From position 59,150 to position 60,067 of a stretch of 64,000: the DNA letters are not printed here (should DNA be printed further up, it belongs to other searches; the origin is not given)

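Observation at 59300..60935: AT-rich two-gene cassette pairing a minimal nucleotidyltransferase with a nuclease-less DUF262 protein: candidate novel conflict system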

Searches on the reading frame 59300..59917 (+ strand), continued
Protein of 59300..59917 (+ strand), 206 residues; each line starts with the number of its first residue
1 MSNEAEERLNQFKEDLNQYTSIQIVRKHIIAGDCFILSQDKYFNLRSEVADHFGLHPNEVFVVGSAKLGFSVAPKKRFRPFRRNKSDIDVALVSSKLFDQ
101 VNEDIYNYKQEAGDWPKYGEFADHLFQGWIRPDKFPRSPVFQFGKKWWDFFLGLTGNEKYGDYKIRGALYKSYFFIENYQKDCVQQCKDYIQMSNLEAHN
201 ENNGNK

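Call 63: search_protein_families(library=pfam, proteins=[L059:3527-5206:+, L059:5234-7663:+, L028:1200-5633:+, L029:4094-7654:+, L041:6675-10154:-, L044:5165-7936:+, L036:5380-7851:+, L058:1472-3544:+], max_evalue=0.00001)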
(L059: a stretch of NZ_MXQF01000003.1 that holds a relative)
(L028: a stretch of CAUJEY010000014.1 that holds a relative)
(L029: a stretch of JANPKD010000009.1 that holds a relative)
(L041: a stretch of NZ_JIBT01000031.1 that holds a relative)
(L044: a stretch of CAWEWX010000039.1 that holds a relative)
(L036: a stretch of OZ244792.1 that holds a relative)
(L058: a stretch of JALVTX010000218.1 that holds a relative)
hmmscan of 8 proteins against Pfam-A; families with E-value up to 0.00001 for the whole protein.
L059:3527-5206:+ (560 aa): 0 families

L059:5234-7663:+ (810 aa): 2 families
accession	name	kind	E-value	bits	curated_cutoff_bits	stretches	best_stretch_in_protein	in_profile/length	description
PF09823.15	DUF2357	-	1.3e-65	221.6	23.3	1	133-379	1-251/251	Domain of unknown function (DUF2357)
PF04411.18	PDDEXK_7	-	1.4e-41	142.7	22.1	1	402-571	1-162/164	PD-(D/E)XK nuclease superfamily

L028:1200-5633:+ (1478 aa): 3 families
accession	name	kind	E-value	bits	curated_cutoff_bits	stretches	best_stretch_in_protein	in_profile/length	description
PF23237.1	HYR_4C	-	2.6e-46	156.1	27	5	1211-1280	4-73/73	HYR-like domain with 4 cysteines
PF12810.13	ALK_LTK_GRD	-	1.2e-21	78.3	24.5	1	86-284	13-241/243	ALK/LTK, Glycine-rich domain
PF18962.6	Por_Secre_tail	-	6.6e-09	36.4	27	1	1401-1475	3-75/75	Secretion system C-terminal sorting domain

L029:4094-7654:+ (1187 aa): 2 families
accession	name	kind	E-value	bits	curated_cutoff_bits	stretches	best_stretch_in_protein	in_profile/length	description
PF00873.25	ACR_tran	-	1.7e-171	572.7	28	1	19-1129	4-1019/1021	AcrB/AcrD/AcrF family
PF03176.21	MMPL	-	1.5e-07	31.1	20.5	0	302-474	99-269/333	MMPL family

L041:6675-10154:- (1160 aa): 2 families
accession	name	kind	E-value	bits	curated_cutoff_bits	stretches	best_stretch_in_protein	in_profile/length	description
PF13476.12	AAA_23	-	1.3e-17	65.5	27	1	92-276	30-194/201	AAA domain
PF13558.12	SbcC_Walker_B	-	7.4e-10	39.4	27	1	1057-1117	21-89/90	SbcC/RAD50-like, Walker B motif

L044:5165-7936:+ (924 aa): 2 families
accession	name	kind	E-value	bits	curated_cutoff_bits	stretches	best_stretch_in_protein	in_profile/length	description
PF02687.27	FtsX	-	1.2e-33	116.2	25.5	2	801-916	6-119/120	FtsX-like permease C-terminal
PF12704.14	MacB_PCD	-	1.7e-19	71.3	27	2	51-239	1-180/207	MacB-like periplasmic core domain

L036:5380-7851:+ (824 aa): 4 families
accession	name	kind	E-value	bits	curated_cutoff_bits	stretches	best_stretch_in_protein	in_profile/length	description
PF13603.12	tRNA-synt_1_2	-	3.6e-68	229.2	25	1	226-412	1-184/185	Leucyl-tRNA synthetase, editing domain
PF00133.28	tRNA-synt_1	-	1.2e-49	169.6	22.7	2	19-217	1-212/414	tRNA synthetases class I (I, L, M and V)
PF09334.17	tRNA-synt_1g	-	8.3e-29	101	20.1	1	47-187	7-144/391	tRNA synthetases class I (M)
PF08264.19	Anticodon_1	-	2.9e-23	82.8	25.1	1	669-785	7-143/148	Anticodon-binding domain of tRNA ligase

L058:1472-3544:+ (691 aa): 1 family
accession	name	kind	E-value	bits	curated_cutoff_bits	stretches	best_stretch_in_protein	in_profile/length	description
PF25800.1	FimV_N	-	2.1e-20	73.2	27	1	43-149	2-108/108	FimV N-terminal domain Ig-like domain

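Call 69: search_protein_families(library=padloc, proteins=[L007:1277-1900:+, L007:1893-3044:+], max_evalue=0.001)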
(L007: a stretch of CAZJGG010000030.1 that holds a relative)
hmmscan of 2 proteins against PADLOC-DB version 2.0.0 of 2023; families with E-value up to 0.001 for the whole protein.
L007:1277-1900:+ (208 aa): 0 families

L007:1893-3044:+ (384 aa): 4 families
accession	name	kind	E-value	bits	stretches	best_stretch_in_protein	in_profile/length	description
PDLC03877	NsnA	-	3.3e-31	106.9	1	4-352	45-380/385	-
PDLC04027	PD-T4-2_A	-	3e-13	47.6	1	19-280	47-309/363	-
PDLC03418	REase_II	-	3.2e-06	24.5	1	23-167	31-159/372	Type II restriction enzyme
PDLC02811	DpdB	-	0.0006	16.7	0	70-115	114-159/370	DpdB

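Call 107: search_protein_families(library=pfam, proteins=[L007:1277-1900:+], max_evalue=1)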
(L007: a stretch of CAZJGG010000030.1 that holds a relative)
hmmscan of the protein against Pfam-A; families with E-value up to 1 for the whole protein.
L007:1277-1900:+ (208 aa): 1 family
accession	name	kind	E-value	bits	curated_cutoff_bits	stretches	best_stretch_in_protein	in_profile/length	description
PF13837.12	Myb_DNA-bind_4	-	0.045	14.6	27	1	125-171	31-73/89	Myb/SANT-like DNA-binding domain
